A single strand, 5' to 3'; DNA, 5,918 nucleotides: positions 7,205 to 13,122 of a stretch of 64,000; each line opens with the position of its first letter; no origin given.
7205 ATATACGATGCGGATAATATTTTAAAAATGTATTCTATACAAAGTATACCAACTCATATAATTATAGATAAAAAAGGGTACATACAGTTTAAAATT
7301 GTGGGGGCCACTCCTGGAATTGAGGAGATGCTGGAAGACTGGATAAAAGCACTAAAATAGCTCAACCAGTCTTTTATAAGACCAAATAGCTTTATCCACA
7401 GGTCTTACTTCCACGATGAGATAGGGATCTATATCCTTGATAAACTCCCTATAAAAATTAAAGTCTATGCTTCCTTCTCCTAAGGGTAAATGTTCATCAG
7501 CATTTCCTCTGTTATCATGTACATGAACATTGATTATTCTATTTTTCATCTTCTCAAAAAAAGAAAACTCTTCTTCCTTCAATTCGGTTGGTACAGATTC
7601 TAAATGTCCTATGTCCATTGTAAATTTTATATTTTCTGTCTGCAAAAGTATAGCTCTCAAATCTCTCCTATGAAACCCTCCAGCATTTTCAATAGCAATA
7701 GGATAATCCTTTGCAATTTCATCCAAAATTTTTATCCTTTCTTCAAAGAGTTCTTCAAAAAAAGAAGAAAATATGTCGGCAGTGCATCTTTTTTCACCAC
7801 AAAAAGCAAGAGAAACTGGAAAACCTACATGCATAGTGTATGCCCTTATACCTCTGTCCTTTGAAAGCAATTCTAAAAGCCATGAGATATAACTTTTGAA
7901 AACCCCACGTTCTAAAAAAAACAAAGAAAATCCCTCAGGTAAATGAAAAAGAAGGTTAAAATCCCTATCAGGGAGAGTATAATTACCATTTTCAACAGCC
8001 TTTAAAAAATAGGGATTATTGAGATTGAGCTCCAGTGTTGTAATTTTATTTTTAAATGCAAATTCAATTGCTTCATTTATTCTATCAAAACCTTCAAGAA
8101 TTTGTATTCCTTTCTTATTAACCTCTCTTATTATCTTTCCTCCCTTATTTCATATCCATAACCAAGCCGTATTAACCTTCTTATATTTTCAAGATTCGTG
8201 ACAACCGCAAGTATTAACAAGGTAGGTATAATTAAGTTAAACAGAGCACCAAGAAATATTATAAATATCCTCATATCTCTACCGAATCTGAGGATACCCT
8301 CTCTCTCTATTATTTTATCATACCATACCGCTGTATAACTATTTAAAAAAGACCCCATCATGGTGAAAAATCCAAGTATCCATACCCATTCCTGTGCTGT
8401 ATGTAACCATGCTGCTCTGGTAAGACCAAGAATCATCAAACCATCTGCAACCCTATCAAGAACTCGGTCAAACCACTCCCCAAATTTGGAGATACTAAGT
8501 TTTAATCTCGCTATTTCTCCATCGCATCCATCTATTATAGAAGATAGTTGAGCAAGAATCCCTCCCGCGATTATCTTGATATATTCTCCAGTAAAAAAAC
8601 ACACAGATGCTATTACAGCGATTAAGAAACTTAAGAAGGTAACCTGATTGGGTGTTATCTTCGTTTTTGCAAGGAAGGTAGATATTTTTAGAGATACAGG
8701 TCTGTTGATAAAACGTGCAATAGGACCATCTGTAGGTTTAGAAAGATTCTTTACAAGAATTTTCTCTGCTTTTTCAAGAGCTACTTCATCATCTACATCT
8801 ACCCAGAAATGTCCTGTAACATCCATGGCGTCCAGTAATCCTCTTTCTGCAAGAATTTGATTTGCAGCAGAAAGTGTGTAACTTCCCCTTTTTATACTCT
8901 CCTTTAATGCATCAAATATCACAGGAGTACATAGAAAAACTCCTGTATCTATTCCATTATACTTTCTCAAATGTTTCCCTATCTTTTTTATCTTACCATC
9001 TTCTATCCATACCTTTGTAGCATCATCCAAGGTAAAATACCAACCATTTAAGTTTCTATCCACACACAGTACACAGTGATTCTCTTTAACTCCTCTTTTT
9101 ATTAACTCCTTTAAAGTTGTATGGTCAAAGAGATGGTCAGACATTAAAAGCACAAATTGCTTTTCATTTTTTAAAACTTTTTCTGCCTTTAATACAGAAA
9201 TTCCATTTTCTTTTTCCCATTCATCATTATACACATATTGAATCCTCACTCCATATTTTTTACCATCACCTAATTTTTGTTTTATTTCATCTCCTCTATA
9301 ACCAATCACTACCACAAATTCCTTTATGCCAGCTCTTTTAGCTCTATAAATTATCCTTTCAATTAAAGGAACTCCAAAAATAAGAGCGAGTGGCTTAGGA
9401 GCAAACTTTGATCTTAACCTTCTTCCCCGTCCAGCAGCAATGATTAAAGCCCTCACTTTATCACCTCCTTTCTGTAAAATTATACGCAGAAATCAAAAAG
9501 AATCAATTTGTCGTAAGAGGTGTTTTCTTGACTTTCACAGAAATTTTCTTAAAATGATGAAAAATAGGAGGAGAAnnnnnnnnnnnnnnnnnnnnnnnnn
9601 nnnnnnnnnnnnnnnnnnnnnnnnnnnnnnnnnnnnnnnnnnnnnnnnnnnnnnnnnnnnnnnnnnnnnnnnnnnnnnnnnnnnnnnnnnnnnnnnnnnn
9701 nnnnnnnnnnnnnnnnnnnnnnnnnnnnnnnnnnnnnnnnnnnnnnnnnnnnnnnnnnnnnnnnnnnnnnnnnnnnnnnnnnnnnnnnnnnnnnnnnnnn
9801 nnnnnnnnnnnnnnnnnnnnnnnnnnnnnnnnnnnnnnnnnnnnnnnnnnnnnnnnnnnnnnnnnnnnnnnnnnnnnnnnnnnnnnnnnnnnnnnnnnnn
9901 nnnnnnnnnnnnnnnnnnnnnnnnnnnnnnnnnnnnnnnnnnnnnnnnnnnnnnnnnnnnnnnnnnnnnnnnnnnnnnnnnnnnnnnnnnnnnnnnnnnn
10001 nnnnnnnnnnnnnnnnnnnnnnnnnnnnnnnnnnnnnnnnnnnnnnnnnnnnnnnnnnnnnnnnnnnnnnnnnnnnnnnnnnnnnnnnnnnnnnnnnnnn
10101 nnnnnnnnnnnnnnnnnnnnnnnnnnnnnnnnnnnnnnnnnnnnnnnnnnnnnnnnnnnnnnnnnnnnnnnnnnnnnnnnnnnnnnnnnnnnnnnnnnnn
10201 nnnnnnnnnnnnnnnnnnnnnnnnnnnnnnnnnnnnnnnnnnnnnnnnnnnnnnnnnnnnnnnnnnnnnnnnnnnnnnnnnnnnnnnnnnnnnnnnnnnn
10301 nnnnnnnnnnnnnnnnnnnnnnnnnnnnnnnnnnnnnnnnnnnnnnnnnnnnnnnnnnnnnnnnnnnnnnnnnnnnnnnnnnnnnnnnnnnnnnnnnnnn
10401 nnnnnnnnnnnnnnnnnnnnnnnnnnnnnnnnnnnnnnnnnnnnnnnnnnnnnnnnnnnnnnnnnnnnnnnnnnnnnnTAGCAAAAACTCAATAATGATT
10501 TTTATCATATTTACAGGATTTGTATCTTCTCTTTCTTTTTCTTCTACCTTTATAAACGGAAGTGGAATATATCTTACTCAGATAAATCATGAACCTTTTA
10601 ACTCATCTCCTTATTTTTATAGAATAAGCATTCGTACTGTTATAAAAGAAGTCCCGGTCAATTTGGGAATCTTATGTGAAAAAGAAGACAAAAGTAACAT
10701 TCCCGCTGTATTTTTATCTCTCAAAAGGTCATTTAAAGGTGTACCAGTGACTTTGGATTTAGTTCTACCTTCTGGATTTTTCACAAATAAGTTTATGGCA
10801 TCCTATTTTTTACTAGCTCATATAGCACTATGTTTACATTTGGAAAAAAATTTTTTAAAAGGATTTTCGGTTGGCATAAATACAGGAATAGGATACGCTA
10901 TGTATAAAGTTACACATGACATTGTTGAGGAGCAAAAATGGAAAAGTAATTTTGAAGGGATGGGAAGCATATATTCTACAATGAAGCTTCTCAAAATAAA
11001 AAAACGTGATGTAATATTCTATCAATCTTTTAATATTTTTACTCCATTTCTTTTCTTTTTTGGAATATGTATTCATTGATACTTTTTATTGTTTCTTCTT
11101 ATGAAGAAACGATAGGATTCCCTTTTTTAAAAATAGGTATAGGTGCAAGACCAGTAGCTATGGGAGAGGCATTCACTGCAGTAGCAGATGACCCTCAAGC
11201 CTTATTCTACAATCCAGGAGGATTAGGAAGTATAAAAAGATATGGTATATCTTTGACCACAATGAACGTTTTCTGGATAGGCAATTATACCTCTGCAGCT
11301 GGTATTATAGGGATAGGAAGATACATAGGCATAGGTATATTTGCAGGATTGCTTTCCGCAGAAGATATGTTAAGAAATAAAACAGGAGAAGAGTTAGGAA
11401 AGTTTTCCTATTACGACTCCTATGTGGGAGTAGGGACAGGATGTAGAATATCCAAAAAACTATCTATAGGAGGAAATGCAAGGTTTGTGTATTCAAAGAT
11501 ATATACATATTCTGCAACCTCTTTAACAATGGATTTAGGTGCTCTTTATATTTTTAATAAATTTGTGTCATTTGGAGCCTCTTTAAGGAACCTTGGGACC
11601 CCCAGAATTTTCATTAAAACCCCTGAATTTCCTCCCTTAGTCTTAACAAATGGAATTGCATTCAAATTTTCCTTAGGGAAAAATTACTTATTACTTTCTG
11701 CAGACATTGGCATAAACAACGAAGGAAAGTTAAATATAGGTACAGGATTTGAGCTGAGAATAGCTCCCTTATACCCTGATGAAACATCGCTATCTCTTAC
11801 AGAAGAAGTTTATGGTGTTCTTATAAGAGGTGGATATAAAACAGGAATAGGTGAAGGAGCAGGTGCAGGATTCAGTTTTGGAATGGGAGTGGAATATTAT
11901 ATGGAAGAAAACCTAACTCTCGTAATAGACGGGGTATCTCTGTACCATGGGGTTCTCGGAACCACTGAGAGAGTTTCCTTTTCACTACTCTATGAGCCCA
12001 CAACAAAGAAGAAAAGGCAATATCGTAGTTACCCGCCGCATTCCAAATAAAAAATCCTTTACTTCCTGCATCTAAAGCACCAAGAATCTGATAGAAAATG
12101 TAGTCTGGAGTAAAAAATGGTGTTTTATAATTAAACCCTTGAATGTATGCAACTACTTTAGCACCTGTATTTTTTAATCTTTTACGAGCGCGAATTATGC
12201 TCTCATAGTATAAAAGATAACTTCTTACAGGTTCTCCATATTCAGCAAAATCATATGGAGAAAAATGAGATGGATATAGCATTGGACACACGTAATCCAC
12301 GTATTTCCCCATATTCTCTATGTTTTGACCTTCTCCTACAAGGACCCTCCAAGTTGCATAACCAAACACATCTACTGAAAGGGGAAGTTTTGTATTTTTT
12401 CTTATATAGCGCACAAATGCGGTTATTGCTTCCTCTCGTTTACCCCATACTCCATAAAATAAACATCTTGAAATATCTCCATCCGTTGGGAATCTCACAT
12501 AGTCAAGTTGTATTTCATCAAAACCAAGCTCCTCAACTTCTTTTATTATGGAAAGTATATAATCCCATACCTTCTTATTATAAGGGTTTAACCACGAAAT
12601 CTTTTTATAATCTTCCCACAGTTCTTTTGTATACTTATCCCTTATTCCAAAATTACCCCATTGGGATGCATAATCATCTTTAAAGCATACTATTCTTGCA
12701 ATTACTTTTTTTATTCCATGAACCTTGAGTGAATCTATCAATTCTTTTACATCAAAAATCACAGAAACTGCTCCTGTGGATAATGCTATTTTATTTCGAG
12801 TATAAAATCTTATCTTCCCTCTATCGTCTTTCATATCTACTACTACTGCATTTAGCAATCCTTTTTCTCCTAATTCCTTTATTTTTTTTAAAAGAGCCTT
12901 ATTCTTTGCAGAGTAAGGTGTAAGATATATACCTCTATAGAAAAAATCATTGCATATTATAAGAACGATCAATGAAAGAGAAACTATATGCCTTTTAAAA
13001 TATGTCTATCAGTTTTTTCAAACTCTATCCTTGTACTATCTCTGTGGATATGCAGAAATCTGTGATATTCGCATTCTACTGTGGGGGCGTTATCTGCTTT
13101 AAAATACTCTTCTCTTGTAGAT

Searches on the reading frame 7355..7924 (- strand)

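Call 42: search_protein_families(library=pfam, proteins=[window:7355-7924:-], max_evalue=1e-8)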
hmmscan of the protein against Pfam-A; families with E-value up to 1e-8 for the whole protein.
window:7355-7924:- (190 aa): 1 family
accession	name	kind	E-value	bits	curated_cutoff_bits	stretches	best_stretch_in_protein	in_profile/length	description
PF01261.30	AP_endonuc_2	-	1e-12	48.7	31.1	1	25-174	81-230/249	Xylose isomerase-like TIM barrel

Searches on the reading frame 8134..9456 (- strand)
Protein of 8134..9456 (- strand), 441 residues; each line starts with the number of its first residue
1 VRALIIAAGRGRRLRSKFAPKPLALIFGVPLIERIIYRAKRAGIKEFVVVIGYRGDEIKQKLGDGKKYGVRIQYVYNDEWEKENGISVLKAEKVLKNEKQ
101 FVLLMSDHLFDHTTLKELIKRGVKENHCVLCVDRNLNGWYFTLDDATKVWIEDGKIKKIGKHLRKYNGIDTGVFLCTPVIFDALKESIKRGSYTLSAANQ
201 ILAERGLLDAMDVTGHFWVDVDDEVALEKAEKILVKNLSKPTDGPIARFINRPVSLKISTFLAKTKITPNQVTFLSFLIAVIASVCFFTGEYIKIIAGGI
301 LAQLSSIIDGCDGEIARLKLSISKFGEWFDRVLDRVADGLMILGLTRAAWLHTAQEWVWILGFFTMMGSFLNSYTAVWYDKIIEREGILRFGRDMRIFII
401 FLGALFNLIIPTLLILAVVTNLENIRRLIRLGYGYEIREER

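Call 42: search_protein_families(library=pfam, proteins=[window:8134-9456:-], max_evalue=1e-8)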
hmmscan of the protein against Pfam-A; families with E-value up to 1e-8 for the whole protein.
window:8134-9456:- (441 aa): 3 families
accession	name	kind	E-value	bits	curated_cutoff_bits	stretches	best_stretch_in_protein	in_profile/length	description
PF00483.29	NTP_transferase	-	1.6e-15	57.8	21.2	1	3-230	2-238/245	Nucleotidyl transferase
PF12804.13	NTP_transf_3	-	3e-14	53.9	27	1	3-133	1-122/160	MobA-like NTP transferase domain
PF01066.26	CDP-OH_P_transf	-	4.8e-13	50.2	22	1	267-418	2-147/152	CDP-alcohol phosphatidyltransferase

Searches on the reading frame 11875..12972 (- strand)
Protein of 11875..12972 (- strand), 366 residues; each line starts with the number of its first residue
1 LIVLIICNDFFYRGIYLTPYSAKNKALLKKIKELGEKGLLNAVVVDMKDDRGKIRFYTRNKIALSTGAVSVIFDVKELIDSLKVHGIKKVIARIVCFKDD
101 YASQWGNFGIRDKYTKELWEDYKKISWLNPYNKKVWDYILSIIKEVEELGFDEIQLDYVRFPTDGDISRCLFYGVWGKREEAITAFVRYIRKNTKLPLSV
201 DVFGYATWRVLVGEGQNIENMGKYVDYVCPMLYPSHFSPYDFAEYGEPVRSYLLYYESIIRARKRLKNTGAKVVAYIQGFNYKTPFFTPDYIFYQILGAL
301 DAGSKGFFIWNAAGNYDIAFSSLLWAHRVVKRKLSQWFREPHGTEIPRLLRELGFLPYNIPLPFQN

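Call 43: search_protein_families(library=pfam, proteins=[window:11875-12972:-], max_evalue=1e-8)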
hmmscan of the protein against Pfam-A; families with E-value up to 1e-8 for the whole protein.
window:11875-12972:- (366 aa): 1 family
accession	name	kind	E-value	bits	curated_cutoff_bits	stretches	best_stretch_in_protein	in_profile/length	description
PF13200.12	DUF4015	-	2.1e-75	254.2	27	1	14-316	1-313/313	Putative glycosyl hydrolase domain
